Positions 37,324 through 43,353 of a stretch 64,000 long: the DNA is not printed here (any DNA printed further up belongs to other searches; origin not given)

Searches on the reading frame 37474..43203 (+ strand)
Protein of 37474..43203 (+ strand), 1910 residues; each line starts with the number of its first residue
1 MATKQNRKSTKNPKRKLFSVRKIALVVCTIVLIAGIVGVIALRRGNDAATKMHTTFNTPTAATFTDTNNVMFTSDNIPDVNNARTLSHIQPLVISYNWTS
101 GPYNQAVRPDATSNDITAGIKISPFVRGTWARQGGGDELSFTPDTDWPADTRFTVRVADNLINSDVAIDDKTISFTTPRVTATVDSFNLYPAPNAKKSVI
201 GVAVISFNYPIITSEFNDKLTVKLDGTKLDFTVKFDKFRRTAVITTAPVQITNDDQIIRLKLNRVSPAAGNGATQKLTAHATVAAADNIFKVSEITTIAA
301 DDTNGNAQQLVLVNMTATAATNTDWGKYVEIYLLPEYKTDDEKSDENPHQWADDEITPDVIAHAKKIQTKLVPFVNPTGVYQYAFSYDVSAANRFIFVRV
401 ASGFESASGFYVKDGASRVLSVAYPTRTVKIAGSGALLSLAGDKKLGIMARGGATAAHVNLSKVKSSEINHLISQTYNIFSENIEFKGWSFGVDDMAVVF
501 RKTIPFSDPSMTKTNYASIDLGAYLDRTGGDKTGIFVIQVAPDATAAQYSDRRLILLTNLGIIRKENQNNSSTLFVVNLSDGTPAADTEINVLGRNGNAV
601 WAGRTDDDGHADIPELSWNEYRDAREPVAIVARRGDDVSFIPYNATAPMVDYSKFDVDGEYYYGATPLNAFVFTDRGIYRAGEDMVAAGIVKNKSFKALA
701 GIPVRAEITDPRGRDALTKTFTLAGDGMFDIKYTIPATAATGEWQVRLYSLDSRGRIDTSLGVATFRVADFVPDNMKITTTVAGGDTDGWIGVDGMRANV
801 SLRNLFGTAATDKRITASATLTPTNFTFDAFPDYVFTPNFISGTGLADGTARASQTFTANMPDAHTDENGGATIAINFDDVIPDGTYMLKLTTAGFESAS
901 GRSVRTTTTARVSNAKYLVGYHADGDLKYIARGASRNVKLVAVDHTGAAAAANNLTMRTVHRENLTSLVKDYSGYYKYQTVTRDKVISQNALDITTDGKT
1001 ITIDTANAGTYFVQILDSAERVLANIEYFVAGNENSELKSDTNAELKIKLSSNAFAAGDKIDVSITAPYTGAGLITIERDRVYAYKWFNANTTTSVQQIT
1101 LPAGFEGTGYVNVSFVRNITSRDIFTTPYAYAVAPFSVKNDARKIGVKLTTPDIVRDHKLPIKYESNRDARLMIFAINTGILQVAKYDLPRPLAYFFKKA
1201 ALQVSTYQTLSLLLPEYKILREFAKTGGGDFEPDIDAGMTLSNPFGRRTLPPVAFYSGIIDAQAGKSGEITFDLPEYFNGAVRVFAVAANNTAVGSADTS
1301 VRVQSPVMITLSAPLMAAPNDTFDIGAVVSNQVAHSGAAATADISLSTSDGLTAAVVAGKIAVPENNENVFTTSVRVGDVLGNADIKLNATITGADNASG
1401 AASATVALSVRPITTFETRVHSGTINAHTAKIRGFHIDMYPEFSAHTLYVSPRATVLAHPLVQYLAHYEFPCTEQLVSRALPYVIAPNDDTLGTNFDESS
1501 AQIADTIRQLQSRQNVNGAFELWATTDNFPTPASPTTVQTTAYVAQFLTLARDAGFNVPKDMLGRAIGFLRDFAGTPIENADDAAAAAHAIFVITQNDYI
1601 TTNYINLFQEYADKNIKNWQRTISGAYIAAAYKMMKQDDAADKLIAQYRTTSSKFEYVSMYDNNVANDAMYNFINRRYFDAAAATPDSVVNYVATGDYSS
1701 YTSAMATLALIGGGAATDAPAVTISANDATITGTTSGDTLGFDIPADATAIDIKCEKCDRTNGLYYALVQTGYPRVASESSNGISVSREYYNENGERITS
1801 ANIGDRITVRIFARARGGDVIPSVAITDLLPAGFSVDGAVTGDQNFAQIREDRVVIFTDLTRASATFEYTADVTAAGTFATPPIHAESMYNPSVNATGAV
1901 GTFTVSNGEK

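Call 75: search_protein_families(library=pfam, proteins=[window:37474-43203:+], max_evalue=0.001)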
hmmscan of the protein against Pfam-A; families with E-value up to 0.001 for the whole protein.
window:37474-43203:+ (1910 aa): 7 families
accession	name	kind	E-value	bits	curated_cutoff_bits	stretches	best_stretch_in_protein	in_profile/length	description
PF01835.25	MG2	-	1.6e-21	76.9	32.8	1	670-763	2-91/96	MG2 domain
PF11974.14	bMG3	-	3.1e-18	66.1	34.9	1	557-660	1-101/103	Bacterial alpha-2-macroglobulin MG3 domain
PF17973.7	bMG10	-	2.9e-16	60.3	26.2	1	1783-1892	1-130/131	Bacterial Alpha-2-macroglobulin MG10 domain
PF00207.28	A2M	-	8.9e-09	35.5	21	1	1255-1334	3-83/92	Alpha-2-macroglobulin family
PF07703.20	A2M_BRD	-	1e-07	32.8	22.7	1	1046-1183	1-139/140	Alpha-2-macroglobulin bait region domain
PF17972.7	bMG5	-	4e-07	30.9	26.5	1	797-911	21-124/127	Bacterial Alpha-2-macroglobulin MG5 domain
PF17962.7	bMG6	-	8.3e-06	26.4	23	1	928-1026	9-106/112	Bacterial macroglobulin domain 6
